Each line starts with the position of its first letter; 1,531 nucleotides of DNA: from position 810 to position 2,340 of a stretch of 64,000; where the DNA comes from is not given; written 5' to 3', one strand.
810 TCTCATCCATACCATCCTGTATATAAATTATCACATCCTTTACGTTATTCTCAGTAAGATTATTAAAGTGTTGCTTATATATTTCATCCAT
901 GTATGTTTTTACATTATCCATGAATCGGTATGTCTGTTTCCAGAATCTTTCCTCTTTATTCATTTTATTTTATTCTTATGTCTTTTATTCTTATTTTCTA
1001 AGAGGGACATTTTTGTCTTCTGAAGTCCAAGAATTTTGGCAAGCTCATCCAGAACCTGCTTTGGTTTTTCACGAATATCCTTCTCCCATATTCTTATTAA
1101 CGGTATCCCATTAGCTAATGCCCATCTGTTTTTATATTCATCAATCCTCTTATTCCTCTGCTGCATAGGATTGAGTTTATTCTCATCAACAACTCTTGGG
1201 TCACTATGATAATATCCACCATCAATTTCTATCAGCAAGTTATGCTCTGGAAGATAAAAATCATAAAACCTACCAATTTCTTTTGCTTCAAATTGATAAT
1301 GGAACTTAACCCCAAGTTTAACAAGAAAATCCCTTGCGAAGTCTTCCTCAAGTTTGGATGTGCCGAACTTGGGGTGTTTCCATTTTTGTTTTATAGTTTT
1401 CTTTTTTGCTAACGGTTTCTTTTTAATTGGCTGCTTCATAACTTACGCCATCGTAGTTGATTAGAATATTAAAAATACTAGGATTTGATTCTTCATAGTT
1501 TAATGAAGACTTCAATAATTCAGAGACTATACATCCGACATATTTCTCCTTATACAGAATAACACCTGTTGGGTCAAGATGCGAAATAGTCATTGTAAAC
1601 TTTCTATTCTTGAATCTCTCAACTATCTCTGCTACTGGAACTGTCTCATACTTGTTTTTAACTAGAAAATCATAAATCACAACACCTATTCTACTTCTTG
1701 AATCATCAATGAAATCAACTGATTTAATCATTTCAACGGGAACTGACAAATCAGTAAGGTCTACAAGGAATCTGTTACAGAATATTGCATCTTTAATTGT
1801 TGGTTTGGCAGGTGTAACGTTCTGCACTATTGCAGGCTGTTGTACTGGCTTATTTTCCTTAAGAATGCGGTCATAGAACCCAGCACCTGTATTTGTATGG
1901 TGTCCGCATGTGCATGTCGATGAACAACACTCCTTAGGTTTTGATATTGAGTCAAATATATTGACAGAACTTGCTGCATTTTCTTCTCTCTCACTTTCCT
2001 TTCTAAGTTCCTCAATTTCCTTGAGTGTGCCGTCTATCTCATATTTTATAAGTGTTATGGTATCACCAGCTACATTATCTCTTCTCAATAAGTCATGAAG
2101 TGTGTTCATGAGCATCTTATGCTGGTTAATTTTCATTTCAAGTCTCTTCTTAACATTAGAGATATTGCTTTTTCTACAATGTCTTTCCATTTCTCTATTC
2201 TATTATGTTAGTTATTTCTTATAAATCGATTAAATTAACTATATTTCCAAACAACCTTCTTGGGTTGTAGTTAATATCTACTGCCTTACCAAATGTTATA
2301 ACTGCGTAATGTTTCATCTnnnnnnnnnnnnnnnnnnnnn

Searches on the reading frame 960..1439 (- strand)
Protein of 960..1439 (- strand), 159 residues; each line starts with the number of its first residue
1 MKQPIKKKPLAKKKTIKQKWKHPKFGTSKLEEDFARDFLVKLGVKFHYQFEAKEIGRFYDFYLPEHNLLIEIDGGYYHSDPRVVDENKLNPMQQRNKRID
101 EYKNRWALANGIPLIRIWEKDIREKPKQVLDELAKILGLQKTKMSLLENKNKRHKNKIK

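Call 78: search_protein_families(library=phrogs, proteins=[window:960-1439:-], max_evalue=0.001)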
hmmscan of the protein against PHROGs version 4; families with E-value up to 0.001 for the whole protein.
window:960-1439:- (159 aa): 7 families
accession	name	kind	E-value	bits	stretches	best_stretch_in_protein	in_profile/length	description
phrog_559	-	DNA, RNA and nucleotide metabolism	5.8e-15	56.1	1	28-144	307-422/607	HNH endonuclease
phrog_3339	-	DNA, RNA and nucleotide metabolism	7.4e-14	52.7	1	27-143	252-358/536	homing endonuclease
phrog_4538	-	unknown function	1.5e-10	41.6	1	32-117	234-315/447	-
phrog_9084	-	DNA, RNA and nucleotide metabolism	3e-09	38.2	1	21-143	53-177/187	homing endonuclease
phrog_503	-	unknown function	3.1e-07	31.2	1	10-82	14-85/144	-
phrog_22677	-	unknown function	1.4e-05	25.6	1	54-124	259-335/353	-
phrog_29804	-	unknown function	0.00019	21.5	1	27-94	249-309/534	-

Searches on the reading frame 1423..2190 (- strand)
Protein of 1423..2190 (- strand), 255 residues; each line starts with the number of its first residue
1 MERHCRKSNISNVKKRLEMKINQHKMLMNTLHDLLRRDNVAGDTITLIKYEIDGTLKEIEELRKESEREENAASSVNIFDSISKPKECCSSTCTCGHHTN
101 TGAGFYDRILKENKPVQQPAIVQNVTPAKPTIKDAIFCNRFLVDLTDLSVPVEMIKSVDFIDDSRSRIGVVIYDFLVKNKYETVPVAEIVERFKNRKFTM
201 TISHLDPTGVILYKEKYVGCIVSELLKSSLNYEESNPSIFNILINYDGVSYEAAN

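Call 78: search_protein_families(library=phrogs, proteins=[window:1423-2190:-], max_evalue=0.001)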
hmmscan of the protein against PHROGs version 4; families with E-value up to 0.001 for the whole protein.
window:1423-2190:- (255 aa): 1 family
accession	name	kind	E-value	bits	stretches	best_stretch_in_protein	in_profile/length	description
phrog_4542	-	tail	4.9e-05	23.8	1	193-253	120-182/214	tail tube protein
